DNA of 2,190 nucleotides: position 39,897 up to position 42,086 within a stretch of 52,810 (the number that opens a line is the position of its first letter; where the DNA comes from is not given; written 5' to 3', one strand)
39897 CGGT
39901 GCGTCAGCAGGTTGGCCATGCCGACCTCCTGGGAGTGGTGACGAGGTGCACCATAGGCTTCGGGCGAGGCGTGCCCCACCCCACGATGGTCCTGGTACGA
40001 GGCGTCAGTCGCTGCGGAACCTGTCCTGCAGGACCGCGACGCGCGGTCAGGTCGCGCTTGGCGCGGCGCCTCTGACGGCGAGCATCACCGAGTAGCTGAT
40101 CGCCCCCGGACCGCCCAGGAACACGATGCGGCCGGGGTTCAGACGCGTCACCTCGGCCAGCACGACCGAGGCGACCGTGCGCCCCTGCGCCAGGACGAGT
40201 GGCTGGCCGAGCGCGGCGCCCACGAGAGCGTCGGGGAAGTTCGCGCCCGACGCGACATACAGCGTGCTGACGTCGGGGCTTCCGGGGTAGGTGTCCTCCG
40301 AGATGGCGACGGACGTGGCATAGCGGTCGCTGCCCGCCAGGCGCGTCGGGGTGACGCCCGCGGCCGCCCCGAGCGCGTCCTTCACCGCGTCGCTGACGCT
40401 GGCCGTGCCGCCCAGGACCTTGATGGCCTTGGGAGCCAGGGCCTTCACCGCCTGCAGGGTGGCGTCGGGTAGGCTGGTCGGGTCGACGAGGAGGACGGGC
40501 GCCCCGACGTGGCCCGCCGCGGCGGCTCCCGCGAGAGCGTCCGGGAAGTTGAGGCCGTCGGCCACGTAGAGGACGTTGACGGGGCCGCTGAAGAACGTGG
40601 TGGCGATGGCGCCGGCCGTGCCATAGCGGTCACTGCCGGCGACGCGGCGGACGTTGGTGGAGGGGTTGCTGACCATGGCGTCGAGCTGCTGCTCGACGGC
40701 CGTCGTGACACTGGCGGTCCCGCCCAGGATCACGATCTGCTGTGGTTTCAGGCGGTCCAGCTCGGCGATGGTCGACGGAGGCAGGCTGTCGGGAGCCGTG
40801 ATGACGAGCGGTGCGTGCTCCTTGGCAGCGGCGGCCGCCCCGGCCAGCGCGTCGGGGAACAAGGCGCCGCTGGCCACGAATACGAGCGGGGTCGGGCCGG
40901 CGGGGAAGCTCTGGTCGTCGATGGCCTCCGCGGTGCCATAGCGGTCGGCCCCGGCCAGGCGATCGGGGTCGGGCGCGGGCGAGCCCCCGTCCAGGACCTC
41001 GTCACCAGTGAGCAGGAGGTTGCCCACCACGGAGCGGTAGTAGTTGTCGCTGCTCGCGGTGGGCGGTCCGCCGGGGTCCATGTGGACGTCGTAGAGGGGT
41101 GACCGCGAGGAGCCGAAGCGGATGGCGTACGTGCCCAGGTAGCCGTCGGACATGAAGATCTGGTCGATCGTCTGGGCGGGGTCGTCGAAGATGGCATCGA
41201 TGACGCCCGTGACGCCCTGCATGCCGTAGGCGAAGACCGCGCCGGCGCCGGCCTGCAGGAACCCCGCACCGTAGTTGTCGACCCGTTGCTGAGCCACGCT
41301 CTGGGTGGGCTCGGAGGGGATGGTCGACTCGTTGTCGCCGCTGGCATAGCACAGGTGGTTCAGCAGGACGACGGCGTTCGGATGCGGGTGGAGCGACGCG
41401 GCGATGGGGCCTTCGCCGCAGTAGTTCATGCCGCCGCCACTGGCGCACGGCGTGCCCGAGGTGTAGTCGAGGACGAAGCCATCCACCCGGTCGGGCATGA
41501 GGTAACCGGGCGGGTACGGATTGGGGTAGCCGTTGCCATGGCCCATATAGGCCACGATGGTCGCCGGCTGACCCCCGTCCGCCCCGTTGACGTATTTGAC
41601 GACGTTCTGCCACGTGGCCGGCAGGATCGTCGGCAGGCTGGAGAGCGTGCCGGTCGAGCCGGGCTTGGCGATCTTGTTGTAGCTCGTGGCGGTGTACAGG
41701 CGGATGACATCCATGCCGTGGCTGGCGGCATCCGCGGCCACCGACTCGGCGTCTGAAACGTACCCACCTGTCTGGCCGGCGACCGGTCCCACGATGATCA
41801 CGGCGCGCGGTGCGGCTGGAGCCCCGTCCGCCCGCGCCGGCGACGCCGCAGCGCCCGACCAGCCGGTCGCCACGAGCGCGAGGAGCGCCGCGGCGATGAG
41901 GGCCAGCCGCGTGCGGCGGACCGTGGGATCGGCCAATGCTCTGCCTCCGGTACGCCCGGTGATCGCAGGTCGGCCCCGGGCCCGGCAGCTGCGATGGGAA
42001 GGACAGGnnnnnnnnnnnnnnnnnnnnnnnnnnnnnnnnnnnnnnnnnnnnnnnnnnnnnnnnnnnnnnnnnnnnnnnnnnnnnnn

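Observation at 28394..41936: Sugar-nucleotide, glycosyltransferase and CWB2 surface-protein genes co-located: candidate wall-polymer plus anchored-cargo locus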

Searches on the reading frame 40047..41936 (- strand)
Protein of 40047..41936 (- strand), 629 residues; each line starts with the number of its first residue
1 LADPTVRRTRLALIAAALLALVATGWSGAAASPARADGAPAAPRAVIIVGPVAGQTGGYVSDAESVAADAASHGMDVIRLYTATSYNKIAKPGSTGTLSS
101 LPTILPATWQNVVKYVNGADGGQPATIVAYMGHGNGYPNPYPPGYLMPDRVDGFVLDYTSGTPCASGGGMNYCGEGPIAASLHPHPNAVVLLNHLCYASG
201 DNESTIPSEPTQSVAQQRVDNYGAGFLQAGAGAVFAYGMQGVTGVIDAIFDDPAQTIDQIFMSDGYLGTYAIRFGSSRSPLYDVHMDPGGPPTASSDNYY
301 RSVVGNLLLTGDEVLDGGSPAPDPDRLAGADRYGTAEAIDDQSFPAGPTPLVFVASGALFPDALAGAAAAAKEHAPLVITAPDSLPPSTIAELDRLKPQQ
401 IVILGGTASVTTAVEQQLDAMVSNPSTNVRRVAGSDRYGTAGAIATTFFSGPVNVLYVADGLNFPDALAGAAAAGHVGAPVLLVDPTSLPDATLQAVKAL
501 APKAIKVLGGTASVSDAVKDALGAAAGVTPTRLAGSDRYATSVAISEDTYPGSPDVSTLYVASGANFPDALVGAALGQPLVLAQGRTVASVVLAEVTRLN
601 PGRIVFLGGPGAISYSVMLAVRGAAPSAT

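Call 6: search_protein_families(library=pfam, proteins=[window:40047-41936:-], max_evalue=0.01)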
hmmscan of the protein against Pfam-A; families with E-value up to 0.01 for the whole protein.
window:40047-41936:- (629 aa): 1 family
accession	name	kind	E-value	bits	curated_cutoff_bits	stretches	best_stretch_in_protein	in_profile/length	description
PF04122.17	CW_binding_2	-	5.1e-51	171.6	24.9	3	326-415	1-73/73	Cell wall binding domain 2 (CWB2)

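Call 10: search_protein_families(library=ncbifam, proteins=[window:40047-41936:-], max_evalue=0.00001)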
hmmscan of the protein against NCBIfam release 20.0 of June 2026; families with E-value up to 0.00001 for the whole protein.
window:40047-41936:- (629 aa): 1 family
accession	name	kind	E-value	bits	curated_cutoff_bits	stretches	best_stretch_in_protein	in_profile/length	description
NF033435.1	S-layer_Clost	equivalog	7.1e-18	64.8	650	1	351-574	420-652/728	S-layer protein SlpA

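Call 25: find_homologous_proteins(query=window:40047-41936:-, max_evalue=1e-10)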
Query window:40047-41936:- (629 aa): 2448 proteins with E <= 1e-10 among 8000 candidates; the best 120 are listed.
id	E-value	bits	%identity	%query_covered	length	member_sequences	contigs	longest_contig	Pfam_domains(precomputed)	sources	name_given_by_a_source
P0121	0.0e+0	1356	100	100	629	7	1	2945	PF04122.18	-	-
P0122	0.0e+0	1119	86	93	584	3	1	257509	PF04122.18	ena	-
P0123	0.0e+0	1095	81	99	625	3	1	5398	PF04122.18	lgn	-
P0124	0.0e+0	1027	78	100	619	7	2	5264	PF04122.18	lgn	-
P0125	1.3e-297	1007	77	100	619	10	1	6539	PF04122.18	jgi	jgi:putative cell wall-binding protein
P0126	3.2e-295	999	76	100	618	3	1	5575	PF04122.18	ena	-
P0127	7.4e-294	994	72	100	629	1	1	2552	PF04122.18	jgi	-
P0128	1.2e-255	868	88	70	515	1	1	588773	PF04122.18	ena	-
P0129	4.1e-249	847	67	100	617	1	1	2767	PF04122.18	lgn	-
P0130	4.6e-186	638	71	69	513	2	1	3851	PF04122.18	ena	-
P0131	4.7e-146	506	50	93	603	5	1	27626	PF04122.18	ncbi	ncbi:MAG: cell wall-binding repeat-containing protein [Candidatus Limnocylindrales bacterium]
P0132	3.1e-139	484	49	93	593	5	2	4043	PF04122.18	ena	-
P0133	3.4e-125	437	49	48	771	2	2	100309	PF13585.13,PF04122.18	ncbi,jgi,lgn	jgi:putative cell wall-binding protein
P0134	2.1e-121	425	88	22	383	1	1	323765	PF04122.18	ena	-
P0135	1.9e-120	422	49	47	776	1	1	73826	PF04122.18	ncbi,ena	-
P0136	4.2e-116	407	46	97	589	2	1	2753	PF04122.18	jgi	jgi:putative cell wall-binding protein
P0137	1.1e-115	406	43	92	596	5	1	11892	PF04122.18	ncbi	-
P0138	1.3e-113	399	49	47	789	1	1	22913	PF04122.18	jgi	jgi:putative cell wall-binding protein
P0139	5.2e-112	394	40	97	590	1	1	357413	PF04122.18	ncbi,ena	-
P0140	8.8e-112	393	43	93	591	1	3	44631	PF04122.18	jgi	jgi:putative cell wall-binding protein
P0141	1.6e-108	382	47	47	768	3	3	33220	PF13585.13,PF04122.18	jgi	-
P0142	1.7e-107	379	42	92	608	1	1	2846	PF04122.18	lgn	-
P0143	9.4e-106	373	44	98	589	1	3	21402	PF04122.18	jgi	jgi:putative cell wall-binding protein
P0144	3.1e-105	371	42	95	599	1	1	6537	PF04122.18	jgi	jgi:putative cell wall-binding protein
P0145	7.1e-104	367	41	96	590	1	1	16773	PF04122.18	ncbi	-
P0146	2.7e-103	365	39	97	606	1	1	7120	PF04122.18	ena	-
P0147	5.1e-103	364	42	92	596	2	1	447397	PF04122.18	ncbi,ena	-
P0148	1.1e-102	363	46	47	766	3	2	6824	PF13585.13,PF04122.18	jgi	jgi:putative cell wall-binding protein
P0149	2.2e-101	359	49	47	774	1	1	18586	PF13585.13,PF04122.18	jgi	jgi:putative cell wall-binding protein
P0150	1.1e-100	356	44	79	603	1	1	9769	PF04122.18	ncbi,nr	ncbi:MAG: hypothetical protein HW391_1999 [Chloroflexi bacterium]|nr:hypothetical protein [Chlorofle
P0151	1.3e-100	356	46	47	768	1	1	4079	PF13585.13,PF04122.18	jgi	-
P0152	1.3e-100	356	48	48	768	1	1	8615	PF04122.18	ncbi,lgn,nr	ncbi:MAG: cell wall-binding repeat-containing protein [Chloroflexota bacterium]|nr:MAG: cell wall-bi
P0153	1.5e-100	356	51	46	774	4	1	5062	PF04122.18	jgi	jgi:putative cell wall-binding protein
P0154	2.0e-100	356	40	48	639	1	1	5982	PF04122.18,PF00082.28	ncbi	ncbi:MAG: cell wall-binding repeat-containing protein, partial [Candidatus Limnocylindria bacterium]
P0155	2.2e-100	355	43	91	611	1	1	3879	PF04122.18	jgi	jgi:putative cell wall-binding protein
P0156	3.6e-100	355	41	93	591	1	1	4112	PF04122.18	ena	-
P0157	3.6e-100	355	49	47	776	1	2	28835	PF04122.18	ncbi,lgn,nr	ncbi:MAG: cell wall-binding repeat-containing protein [Chloroflexi bacterium]|nr:cell wall-binding r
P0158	4.7e-100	354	40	98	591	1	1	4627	PF04122.18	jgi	-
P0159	5.6e-100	354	46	47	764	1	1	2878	PF04122.18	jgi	jgi:putative cell wall-binding protein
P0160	5.7e-100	354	41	96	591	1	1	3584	PF04122.18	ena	-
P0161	8.7e-100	353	41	93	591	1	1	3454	PF04122.18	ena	-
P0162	1.6e-99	352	47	47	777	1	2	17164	PF04122.18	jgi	-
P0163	1.8e-99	352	40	94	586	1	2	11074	PF04122.18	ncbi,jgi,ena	-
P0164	1.8e-99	352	41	96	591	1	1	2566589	PF04122.18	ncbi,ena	-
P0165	2.0e-99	352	40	98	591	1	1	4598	PF04122.18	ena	-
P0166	2.5e-99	352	40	98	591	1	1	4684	PF04122.18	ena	-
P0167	3.1e-99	352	49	48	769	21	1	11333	PF04122.18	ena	-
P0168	4.3e-99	351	48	47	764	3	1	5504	PF04122.18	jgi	jgi:putative cell wall-binding protein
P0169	5.3e-99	351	37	93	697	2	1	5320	PF04122.18,PF19077.7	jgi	jgi:putative cell wall-binding protein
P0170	9.3e-99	350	41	96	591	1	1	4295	PF04122.18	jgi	-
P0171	1.6e-98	349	45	47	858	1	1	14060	PF26549.1,PF04122.18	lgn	-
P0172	1.6e-98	349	41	96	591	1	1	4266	PF04122.18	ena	-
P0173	3.3e-98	348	40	97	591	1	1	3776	PF04122.18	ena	-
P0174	3.3e-98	348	41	93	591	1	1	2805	PF04122.18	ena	-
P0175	5.5e-98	347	47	48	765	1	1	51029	PF04122.18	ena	-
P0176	6.5e-98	347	41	94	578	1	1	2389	PF04122.18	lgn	-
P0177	9.1e-98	347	41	97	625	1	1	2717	PF04122.18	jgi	-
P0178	1.3e-97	346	41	93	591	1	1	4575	PF04122.18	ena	-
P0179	1.4e-97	346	41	93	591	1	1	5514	PF04122.18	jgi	-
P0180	1.5e-97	346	41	95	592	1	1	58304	PF04122.18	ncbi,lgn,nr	ncbi:MAG: cell wall-binding repeat-containing protein [Chloroflexi bacterium]|nr:cell wall-binding r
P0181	2.5e-97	345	41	97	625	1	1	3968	PF04122.18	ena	-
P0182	9.8e-97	343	47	47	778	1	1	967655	PF04122.18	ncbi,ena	-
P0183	3.5e-96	342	46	48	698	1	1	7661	PF04122.18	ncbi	-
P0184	3.9e-96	341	46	48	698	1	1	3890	PF04122.18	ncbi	-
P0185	4.5e-96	341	46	48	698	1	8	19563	PF04122.18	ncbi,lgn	-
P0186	5.4e-96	341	47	47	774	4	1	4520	PF04122.18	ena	-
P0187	5.4e-96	341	50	47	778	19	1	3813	PF04122.18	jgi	-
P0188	7.7e-96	340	42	46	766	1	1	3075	PF04122.18,PF00082.28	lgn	-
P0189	1.5e-95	339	46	44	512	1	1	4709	PF04122.18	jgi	jgi:putative cell wall-binding protein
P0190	1.8e-95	339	46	48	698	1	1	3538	PF04122.18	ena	-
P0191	1.9e-95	339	46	48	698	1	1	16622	PF04122.18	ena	-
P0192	2.4e-95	339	46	48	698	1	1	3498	PF04122.18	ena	-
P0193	7.5e-95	337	40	91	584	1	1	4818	PF04122.18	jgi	jgi:putative cell wall-binding protein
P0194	1.3e-94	336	46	48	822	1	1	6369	PF04122.18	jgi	jgi:putative cell wall-binding protein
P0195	2.8e-94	335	33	92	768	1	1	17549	PF04122.18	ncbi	ncbi:MAG: cell wall-binding repeat-containing protein [Chloroflexota bacterium]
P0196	3.2e-94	335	48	46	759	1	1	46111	PF04122.18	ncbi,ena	-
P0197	3.6e-94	335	45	48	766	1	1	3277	PF04122.18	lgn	-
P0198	1.3e-93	333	33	94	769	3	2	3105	PF04122.18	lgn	-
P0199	1.5e-93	333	40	91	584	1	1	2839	PF04122.18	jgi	jgi:putative cell wall-binding protein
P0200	2.1e-93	332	39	95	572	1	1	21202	PF04122.18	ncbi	-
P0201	2.2e-93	332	40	97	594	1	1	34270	PF04122.18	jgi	jgi:putative cell wall-binding protein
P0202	7.5e-93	330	39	92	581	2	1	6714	PF04122.18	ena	-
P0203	8.3e-93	330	48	47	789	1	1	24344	PF13585.13,PF04122.18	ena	-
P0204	1.1e-92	330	47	47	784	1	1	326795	PF04122.18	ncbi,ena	-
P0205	1.4e-92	330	43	91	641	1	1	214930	PF04122.18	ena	-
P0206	2.0e-92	329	47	47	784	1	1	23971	PF04122.18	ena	-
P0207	2.3e-92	329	40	98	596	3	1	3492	PF04122.18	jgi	jgi:putative cell wall-binding protein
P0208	2.6e-92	329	47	47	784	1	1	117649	PF04122.18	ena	-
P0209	4.7e-92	328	45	47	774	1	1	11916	PF04122.18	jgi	jgi:putative cell wall-binding protein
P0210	6.2e-92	327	47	48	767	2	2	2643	PF04122.18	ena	-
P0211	7.0e-92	327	40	92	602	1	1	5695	PF04122.18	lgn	-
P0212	1.7e-91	326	41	96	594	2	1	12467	PF04122.18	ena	-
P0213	2.0e-91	326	47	48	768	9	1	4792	PF04122.18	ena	-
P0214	4.9e-91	324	40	91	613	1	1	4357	PF04122.18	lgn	-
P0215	7.1e-91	324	40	91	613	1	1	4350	PF04122.18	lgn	-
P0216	1.9e-90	323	41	91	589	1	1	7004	PF04122.18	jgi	jgi:putative cell wall-binding protein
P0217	2.8e-90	322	50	62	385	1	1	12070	PF04122.18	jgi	jgi:putative cell wall-binding protein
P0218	1.3e-89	320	39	99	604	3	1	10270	PF04122.18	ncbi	-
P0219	3.4e-89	318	44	48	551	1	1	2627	PF04122.18,PF00082.28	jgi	jgi:putative cell wall-binding protein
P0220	3.9e-89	318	37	44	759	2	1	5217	PF13585.13,PF04122.18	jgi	jgi:putative cell wall-binding protein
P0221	8.0e-89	317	46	47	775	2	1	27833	PF04122.18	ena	-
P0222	2.7e-88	315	39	96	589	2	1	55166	PF04122.18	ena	-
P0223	3.9e-88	315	40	92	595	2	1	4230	PF04122.18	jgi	jgi:putative cell wall-binding protein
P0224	4.0e-87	312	44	44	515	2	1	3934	PF04122.18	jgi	jgi:putative cell wall-binding protein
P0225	4.1e-87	312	37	43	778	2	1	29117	PF04122.18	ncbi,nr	ncbi:MAG TPA: cell wall-binding repeat-containing protein [Candidatus Limnocylindrales bacterium]|nr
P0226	7.0e-87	311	38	93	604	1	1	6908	PF04122.18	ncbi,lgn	ncbi:MAG: cell wall-binding repeat-containing protein [Candidatus Limnocylindria bacterium]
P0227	1.7e-85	306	44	80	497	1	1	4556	PF04122.18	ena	-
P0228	2.4e-85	306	39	98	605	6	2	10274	PF04122.18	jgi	jgi:putative cell wall-binding protein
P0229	8.0e-85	304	37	94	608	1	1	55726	PF04122.18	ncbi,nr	ncbi:MAG TPA: cell wall-binding repeat-containing protein [candidate division Zixibacteria bacterium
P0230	5.3e-84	301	38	92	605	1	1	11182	PF04122.18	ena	-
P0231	5.9e-83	298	39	94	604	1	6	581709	PF04122.18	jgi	jgi:putative cell wall-binding protein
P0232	7.1e-83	298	39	97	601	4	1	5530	PF04122.18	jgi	jgi:putative cell wall-binding protein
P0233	1.1e-82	297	39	80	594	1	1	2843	PF04122.18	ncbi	-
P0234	3.6e-81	292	41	79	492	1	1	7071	PF04122.18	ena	-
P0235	4.0e-81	292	38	89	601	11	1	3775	PF04122.18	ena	-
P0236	4.0e-81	292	38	94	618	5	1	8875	PF04122.18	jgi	jgi:putative cell wall-binding protein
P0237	5.3e-81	291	38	98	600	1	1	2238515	PF04122.18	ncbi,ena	-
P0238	5.5e-81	291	45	53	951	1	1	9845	PF04122.18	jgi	jgi:putative cell wall-binding protein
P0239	3.5e-80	289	37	98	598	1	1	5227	PF04122.18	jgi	jgi:putative cell wall-binding protein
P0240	3.5e-80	289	41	48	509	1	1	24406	PF04122.18,PF21946.2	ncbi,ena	-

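Call 26: find_encoding_contigs(protein=P0122, flank=10000, max_places=1)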
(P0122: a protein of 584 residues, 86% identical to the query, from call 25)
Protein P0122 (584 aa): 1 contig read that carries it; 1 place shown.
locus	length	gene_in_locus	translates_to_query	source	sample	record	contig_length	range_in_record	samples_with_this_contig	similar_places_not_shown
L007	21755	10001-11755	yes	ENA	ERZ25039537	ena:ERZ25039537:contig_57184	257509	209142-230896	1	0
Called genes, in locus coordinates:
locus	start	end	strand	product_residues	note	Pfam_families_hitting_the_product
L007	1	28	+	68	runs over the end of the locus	-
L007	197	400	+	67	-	-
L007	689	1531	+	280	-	-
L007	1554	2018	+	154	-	-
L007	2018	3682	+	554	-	-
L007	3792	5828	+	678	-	PF12773:DZR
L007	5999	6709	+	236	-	PF20582:UPF0758_N, PF04002:RadC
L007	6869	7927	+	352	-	PF06723:MreB_Mbl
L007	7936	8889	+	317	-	PF04085:MreC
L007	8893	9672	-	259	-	-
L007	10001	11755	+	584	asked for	PF04122:CW_binding_2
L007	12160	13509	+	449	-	PF00704:Glyco_hydro_18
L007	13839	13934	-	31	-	-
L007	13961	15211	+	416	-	PF13860:FlgD_ig (faint), PF04122:CW_binding_2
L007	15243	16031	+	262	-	PF00535:Glycos_transf_2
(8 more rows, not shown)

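Call 27: find_encoding_contigs(protein=P0164, flank=10000, max_places=1)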
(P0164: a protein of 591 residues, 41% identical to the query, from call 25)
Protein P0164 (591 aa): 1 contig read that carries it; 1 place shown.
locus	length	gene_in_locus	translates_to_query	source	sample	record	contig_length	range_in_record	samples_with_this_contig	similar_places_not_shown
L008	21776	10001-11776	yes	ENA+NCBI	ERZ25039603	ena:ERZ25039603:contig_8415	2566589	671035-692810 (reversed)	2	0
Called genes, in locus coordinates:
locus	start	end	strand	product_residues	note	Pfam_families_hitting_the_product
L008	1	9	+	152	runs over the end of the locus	-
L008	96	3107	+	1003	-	PF03699:UPF0182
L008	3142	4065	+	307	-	-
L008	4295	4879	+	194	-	-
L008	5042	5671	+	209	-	PF12773:DZR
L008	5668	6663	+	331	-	PF02517:Rce1-like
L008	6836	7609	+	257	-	PF20582:UPF0758_N, PF04002:RadC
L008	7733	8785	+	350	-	PF06723:MreB_Mbl, PF25216:Volactin (weak), PF00022:Actin (faint), PF11104:PilM_2 (faint), PF00012:HSP70, PF14450:FtsA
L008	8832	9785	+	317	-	PF04085:MreC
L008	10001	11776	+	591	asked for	PF04122:CW_binding_2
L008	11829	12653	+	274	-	PF00535:Glycos_transf_2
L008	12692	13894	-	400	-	PF11258:DUF3048, PF17479:DUF3048_C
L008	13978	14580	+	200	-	-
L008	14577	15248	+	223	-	PF25084:LbH_EIF2B, PF14602:Hexapep_2 (faint), PF25087:GMPPB_C (weak), PF00132:Hexapep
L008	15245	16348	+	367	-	PF00155:Aminotran_1_2 (weak), PF01041:DegT_DnrJ_EryC1, PF01212:Beta_elim_lyase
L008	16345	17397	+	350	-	PF01408:GFO_IDH_MocA, PF22725:GFO_IDH_MocA_C3, PF02894:GFO_IDH_MocA_C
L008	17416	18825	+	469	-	PF02737:3HCDH_N (weak), PF03446:NAD_binding_2 (weak), PF03721:UDPG_MGDP_dh_N, PF00984:UDPG_MGDP_dh, PF03720:UDPG_MGDP_dh_C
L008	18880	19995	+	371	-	PF02350:Epimerase_2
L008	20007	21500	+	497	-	PF13579:Glyco_trans_4_4 (weak), PF13439:Glyco_transf_4, PF13579:Glyco_trans_4_4, PF00534:Glycos_transf_1, PF13692:Glyco_trans_1_4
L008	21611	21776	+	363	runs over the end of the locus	PF13439:Glyco_transf_4, PF13579:Glyco_trans_4_4, PF00534:Glycos_transf_1, PF13692:Glyco_trans_1_4, PF13524:Glyco_trans_1_2 (weak)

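Call 28: find_encoding_contigs(protein=P0139, flank=10000, max_places=1)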
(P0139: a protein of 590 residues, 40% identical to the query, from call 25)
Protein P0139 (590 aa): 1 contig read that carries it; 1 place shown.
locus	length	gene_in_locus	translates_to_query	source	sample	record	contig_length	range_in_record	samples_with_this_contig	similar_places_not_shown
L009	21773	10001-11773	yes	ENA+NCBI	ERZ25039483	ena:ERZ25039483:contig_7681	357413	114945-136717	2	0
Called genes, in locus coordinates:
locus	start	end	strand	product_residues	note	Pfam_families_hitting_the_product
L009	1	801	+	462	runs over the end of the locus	-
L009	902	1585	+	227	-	PF12773:DZR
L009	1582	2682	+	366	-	PF02517:Rce1-like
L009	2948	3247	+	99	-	PF20582:UPF0758_N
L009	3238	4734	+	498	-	PF06723:MreB_Mbl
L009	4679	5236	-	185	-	-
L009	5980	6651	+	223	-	PF00483:NTP_transferase, PF12804:NTP_transf_3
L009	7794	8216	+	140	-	PF01370:Epimerase, PF16363:GDP_Man_Dehyd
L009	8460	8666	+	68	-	PF01370:Epimerase (weak), PF04321:RmlD_sub_bind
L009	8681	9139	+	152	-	PF04321:RmlD_sub_bind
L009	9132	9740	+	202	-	PF00908:dTDP_sugar_isom, PF14667:Polysacc_synt_C (weak), PF07883:Cupin_2 (faint)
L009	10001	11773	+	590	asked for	PF04122:CW_binding_2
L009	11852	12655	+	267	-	PF00535:Glycos_transf_2, PF13641:Glyco_tranf_2_3 (weak)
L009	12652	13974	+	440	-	PF13439:Glyco_transf_4 (weak), PF00534:Glycos_transf_1, PF13692:Glyco_trans_1_4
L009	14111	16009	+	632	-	PF04122:CW_binding_2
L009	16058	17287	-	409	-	-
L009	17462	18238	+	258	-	-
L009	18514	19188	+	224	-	PF25084:LbH_EIF2B, PF14602:Hexapep_2 (faint), PF25087:GMPPB_C (weak), PF00132:Hexapep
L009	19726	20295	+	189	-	PF01041:DegT_DnrJ_EryC1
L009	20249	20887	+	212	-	-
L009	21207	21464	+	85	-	-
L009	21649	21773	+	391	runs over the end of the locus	PF03721:UDPG_MGDP_dh_N, PF00984:UDPG_MGDP_dh, PF03720:UDPG_MGDP_dh_C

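Call 31: search_solved_structures(query=window:40047-41936:-, max_evalue=0.001, show_alignments=1)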
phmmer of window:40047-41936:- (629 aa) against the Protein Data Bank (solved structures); distinct sequences matched with E-value up to 0.001: 8.
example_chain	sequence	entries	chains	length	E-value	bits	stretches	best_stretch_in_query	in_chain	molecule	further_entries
5j72_A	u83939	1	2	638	9.3e-27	97.3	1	325-578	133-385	Putative N-acetylmuramoyl-L-alanine amidase,autolysin cwp6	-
5j6q_A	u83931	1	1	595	7.2e-20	74.5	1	306-578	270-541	Cell wall binding protein cwp8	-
7acx_B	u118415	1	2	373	7.5e-18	67.8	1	351-597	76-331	S-layer protein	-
7acy_B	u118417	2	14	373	8.6e-18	67.6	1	350-597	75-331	S-layer protein | Precursor of the S-layer proteins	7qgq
9f8f_B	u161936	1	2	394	3e-13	52.7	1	349-588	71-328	SLPH - S-layer protein HMW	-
8bby_B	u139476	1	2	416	3.1e-12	49.3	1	349-586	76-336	S-layer protein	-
7acz_B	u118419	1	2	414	3.4e-12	49.1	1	350-586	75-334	SLPH (HMW SLP)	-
9f8e_B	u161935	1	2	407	4.9e-10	42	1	351-569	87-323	S-layer protein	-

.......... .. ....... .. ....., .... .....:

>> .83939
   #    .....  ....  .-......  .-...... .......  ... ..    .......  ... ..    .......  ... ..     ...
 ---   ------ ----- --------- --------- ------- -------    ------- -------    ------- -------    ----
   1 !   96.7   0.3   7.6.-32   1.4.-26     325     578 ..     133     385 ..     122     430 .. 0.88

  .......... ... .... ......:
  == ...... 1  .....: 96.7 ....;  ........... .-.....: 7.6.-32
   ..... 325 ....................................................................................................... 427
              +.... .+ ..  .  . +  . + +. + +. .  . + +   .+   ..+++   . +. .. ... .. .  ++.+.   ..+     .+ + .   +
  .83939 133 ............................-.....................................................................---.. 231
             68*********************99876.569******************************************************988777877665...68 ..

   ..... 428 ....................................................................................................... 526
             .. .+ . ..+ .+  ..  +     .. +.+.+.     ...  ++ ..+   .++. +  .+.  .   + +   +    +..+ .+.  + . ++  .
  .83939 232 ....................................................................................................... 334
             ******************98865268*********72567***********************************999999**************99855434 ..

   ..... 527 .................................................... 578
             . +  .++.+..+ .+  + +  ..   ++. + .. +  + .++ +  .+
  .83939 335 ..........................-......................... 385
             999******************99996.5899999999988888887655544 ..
